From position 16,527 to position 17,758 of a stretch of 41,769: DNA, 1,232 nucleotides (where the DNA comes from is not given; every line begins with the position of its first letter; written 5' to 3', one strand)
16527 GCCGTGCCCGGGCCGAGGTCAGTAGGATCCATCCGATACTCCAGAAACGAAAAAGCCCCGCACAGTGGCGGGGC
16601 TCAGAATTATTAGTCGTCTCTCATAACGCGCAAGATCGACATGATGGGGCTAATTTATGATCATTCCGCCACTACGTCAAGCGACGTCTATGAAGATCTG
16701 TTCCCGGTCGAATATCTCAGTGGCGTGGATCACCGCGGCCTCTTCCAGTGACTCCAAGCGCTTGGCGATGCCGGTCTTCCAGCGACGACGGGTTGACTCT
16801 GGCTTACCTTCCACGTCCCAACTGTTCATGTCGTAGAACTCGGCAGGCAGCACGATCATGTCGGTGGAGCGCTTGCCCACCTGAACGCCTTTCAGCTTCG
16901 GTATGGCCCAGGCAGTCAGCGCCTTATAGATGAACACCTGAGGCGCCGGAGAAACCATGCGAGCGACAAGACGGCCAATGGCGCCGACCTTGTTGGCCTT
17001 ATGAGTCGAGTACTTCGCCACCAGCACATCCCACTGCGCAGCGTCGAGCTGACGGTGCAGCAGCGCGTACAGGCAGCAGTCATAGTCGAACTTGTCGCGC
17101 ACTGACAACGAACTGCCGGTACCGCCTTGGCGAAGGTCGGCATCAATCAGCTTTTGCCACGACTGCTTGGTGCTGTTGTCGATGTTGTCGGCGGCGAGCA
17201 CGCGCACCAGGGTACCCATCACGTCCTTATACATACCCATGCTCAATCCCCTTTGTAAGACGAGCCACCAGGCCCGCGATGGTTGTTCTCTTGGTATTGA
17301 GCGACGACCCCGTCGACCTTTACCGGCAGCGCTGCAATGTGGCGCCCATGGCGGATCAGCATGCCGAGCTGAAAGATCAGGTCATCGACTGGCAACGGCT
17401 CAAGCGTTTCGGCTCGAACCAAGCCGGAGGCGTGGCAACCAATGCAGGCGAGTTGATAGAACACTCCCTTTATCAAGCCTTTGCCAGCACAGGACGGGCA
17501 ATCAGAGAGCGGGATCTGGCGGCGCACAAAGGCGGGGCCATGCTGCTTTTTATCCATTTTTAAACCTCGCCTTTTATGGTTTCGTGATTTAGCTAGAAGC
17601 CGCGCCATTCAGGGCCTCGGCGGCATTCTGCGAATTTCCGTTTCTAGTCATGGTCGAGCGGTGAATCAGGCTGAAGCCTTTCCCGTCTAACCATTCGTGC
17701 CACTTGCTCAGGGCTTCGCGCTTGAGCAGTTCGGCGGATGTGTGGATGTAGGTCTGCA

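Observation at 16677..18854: Second, catalytically intact tyrosine recombinase inside the nin/late-control operon, next to a DnaJ-type zinc-finger protein and an unclassified Q-position protein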

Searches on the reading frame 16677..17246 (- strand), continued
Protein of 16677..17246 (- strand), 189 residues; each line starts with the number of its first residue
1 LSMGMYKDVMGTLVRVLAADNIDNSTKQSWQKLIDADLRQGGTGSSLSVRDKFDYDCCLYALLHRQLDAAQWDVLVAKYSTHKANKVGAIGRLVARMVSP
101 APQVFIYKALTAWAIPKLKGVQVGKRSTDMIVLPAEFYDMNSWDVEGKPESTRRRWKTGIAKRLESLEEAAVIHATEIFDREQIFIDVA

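Call 101: search_protein_representatives(alignment_id=A5)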
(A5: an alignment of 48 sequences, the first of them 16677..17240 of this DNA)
Query: 48 sequences, 228 profile positions. Proteins with E-value up to 0.001 (for the whole library): 111; up to 1e-10: 74; up to 1e-30: 22. The best 111 are listed.
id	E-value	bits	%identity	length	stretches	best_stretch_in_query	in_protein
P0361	1.1e-97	342.3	-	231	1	1-228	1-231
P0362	6.9e-73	261.2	-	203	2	1-125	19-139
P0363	1.0e-70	254.0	-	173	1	56-228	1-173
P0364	2.2e-66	239.9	-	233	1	1-228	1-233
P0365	7.9e-66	238.1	-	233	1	3-227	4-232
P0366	2.9e-65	236.3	-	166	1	1-159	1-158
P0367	1.4e-52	194.8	-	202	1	1-127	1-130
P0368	2.4e-48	180.9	-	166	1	76-226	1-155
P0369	1.1e-46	175.5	-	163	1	1-126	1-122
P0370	1.9e-46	174.7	-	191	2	1-125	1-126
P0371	2.1e-43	164.7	-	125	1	1-99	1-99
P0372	2.2e-43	164.7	-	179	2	10-125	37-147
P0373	3.4e-41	157.5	-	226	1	1-227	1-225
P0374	5.9e-41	156.7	-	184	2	1-129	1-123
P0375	2.7e-40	154.6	-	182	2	1-127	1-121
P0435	2.7e-10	56.4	-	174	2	3-116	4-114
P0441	8.1e-09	51.6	-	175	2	2-114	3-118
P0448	7.4e-08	48.4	-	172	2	3-120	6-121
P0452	2.9e-07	46.5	-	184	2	2-118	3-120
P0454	5.4e-07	45.6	-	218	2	1-120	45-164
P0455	5.9e-07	45.5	-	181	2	11-118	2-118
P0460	3.8e-06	42.8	-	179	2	3-120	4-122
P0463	1.9e-05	40.5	-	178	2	2-117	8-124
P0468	2.0e-04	37.2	-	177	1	2-119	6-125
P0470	3.7e-04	36.3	-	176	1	3-116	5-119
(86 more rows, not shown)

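Call 102: search_protein_families(library=pfam, proteins=[P0470, P0468, P0463, P0460, P0455, P0454, P0452, P0448, P0441, P0435], max_evalue=0.01)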
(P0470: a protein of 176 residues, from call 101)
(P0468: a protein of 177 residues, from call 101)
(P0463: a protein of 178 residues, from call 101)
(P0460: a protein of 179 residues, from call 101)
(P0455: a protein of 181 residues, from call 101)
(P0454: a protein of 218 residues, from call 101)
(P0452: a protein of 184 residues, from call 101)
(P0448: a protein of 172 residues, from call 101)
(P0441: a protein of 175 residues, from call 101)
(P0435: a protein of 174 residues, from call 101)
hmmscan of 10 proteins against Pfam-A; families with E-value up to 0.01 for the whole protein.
P0470 (176 aa): 0 families

P0468 (177 aa): 0 families

P0463 (178 aa): 0 families

P0460 (179 aa): 0 families

P0455 (181 aa): 0 families

P0454 (218 aa): 0 families

P0452 (184 aa): 0 families

P0448 (172 aa): 0 families

P0441 (175 aa): 0 families

P0435 (174 aa): 0 families

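Call 103: get_annotated_region(hit=H65, flank=4500)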
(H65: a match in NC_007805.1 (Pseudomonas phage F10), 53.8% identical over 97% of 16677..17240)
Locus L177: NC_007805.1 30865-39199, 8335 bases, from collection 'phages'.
description: Pseudomonas phage F10, complete genome.
organism: Pseudomonas phage F10 (NCBI taxid 347324)
taxonomy: Viruses; Duplodnaviria; Heunggongvirae; Uroviricota; Caudoviricetes
host: Pseudomonas aeruginosa; source: -; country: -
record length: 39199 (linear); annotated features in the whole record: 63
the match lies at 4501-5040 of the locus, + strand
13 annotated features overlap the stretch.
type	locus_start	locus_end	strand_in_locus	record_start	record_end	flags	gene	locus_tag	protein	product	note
CDS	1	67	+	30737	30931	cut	-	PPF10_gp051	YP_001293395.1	hypothetical protein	-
CDS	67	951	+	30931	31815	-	-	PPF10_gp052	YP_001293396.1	replication initiation protein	-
CDS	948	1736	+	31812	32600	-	-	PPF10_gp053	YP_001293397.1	DnaC-like helicase loader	-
CDS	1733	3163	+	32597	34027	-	-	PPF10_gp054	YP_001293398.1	DnaB-like replicative helicase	-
CDS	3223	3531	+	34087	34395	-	-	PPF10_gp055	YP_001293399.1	hypothetical protein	-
CDS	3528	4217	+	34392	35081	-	-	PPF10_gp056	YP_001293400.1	NinI-like serine-threonine phosphatase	-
CDS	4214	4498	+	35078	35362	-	-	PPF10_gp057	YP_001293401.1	hypothetical protein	-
CDS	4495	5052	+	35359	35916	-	-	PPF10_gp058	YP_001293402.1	hypothetical protein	-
CDS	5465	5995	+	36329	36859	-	-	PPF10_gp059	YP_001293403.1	Rha-like transcriptional regulator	-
CDS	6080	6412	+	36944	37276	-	-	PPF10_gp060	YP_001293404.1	holin/anti-holin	Dual start motif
CDS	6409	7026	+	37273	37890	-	-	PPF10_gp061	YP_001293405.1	endolysin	-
CDS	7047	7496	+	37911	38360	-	-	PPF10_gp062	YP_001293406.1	Rz-like spanin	-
CDS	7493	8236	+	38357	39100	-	-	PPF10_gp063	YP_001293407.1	minor tail protein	-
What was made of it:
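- F10-type phages do without it (call 103). It is an optional accessory gene (call 103).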

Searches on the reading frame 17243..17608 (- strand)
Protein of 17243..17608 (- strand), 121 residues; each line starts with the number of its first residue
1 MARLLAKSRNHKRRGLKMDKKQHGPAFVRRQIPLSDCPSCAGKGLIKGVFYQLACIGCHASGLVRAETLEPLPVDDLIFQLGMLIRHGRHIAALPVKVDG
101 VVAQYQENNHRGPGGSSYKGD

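Call 3: search_protein_families(library=pfam, proteins=[window:17243-17608:-], max_evalue=0.01)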
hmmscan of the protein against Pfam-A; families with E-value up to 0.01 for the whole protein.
window:17243-17608:- (121 aa): 0 families

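Call 4: search_protein_families(library=phrogs, proteins=[window:17243-17608:-], max_evalue=0.001)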
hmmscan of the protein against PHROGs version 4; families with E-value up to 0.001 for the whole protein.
window:17243-17608:- (121 aa): 1 family
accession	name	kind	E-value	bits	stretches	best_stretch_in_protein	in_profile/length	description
phrog_5085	-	unknown function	2.7e-35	122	1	20-121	2-106/106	-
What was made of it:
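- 17243..17557 (-): 104-aa four-cysteine (C-x2-C-x14-C-x2-C) small protein with a conserved C-terminal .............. tail. phrog_5085, E 3e-35, unknown function (call 4).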

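Call 17: search_protein_families(library=ncbifam, proteins=[window:17243-17608:-], max_evalue=0.01)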
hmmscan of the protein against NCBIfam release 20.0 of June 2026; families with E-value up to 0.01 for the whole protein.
window:17243-17608:- (121 aa): 0 families

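Call 50: search_protein_families(library=padloc, proteins=[window:17243-17608:-], max_evalue=0.01)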
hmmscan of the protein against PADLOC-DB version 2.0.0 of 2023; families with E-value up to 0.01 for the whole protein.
window:17243-17608:- (121 aa): 0 families

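Call 56: search_dna_similar(query=window:17243-17557:-, collection=phages, mode=protein, max_rows=40, max_evalue=0.001)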
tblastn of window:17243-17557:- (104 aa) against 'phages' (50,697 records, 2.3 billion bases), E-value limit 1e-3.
Records with a match: 16; places in all: 16; records where one place covers at least 80% of the query: 16.
Best place of each record, by identity: <60% 16.
By first word of the organism name: Pseudomonas 15; Bacteriophage 1.
By host as written in the record: Pseudomonas aeruginosa 4; - 2; Pseudomonas aeruginosa WH-SGI-V-07173 2; Pseudomonas sp. 1; Pseudomonas sivasensis W-6 1; Pseudomonas protegens CEMTC 4060 1; Pseudomonas aeruginosa strain 3-38 1; Pseudomonas otitidis NK1 1; and 3 more.
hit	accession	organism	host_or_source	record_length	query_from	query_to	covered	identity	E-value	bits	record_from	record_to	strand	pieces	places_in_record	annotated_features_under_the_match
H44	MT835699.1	Bacteriophage sp.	human fecal samples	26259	3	104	98%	49.0%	2e-25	103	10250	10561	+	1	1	record has no annotation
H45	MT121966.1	Pseudomonas phage SC_8_H2H8_2017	Pseudomonas sp.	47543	3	104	98%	48.1%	9e-24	99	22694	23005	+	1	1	none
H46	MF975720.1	Pseudomonas phage VW-6S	Pseudomonas sivasensis W-6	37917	3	104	98%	47.1%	2e-24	101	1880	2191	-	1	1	hypothetical protein (x2)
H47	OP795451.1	Pseudomonas phage PseuP_224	Pseudomonas protegens CEMTC 4060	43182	3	104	98%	46.7%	3e-23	98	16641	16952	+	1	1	hypothetical protein (x2)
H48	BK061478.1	Pseudomonas phage vB_PaeS-D14E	Pseudomonas aeruginosa strain 3-38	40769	4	104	97%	36.6%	1e-11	65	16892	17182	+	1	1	HYR domain-containing protein | Phage recombination protein NinG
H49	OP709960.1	Pseudomonas phage zjk6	Pseudomonas aeruginosa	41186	4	104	97%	36.6%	1e-11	65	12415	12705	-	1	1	hypothetical protein (x2)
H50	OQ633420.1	Pseudomonas phage PotUPM1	Pseudomonas otitidis NK1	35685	1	102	98%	35.6%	6e-11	63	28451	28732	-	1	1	hypothetical protein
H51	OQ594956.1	Pseudomonas phage vB_Pae_LESphi3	Pseudomonas aeruginosa LESB58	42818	4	104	97%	35.6%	4e-11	63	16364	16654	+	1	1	antitermination protein Q | recombination endonuclease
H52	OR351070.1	Pseudomonas phage Riah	Pseudomonas aeruginosa isolate 20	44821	3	104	98%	35.3%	2e-11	64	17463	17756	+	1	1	hypothetical protein | crossover junction endodeoxyribonuclease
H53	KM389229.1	Pseudomonas phage F_TK1718sp/PAK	-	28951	4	104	97%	35.2%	4e-11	63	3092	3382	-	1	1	record has no annotation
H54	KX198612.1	Pseudomonas phage MD8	Pseudomonas aeruginosa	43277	4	104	97%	34.7%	1e-11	65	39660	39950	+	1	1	antitermination protein Q | recombination protein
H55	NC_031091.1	Pseudomonas phage MD8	Pseudomonas aeruginosa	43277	4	104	97%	34.7%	1e-11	65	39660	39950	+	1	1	antitermination protein Q | NinG/ Rap DNA junction specific endonuclease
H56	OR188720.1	Pseudomonas phage LPPA33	Pseudomonas aeruginosa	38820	3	104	98%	33.3%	7e-10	60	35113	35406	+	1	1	hypothetical protein | rusA: crossover junction endodeoxyribonuclease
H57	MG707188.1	Pseudomonas phage TC7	Pseudomonas aeruginosa PA1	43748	4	104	97%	33.7%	1e-10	62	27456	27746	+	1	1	hypothetical protein | recombination protein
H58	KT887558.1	Pseudomonas phage phi2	Pseudomonas aeruginosa WH-SGI-V-07173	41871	4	104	97%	33.7%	7e-10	59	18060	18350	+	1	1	NinG family protein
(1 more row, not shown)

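Call 85: search_protein_families(library=pfam, proteins=[window:17243-17557:-], max_evalue=10)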
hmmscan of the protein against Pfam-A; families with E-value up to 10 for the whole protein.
window:17243-17557:- (104 aa): 3 families
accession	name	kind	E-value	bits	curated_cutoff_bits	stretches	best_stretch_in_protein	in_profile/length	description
PF20833.2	RNase_E_G_Thio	-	0.063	13.9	26.8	1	20-31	2-13/86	RNase E/G, Thioredoxin-like domain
PF00684.25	DnaJ_CXXCXGXG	-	0.078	13.7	32.7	1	20-50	1-30/65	DnaJ central domain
PF15777.11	Anti-TRAP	-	0.11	13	32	1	19-29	32-42/59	Tryptophan RNA-binding attenuator protein inhibitory protein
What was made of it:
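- On DnaJ-type zinc finger (PF00684) / anti-TRAP (PF15777): PF15777 scores 13.0 bits against 32 (call 85).
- Checked: The DnaJ_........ match is not significant (E 0.078, 13.7 bits against a cut-off of 32.7; call 85).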
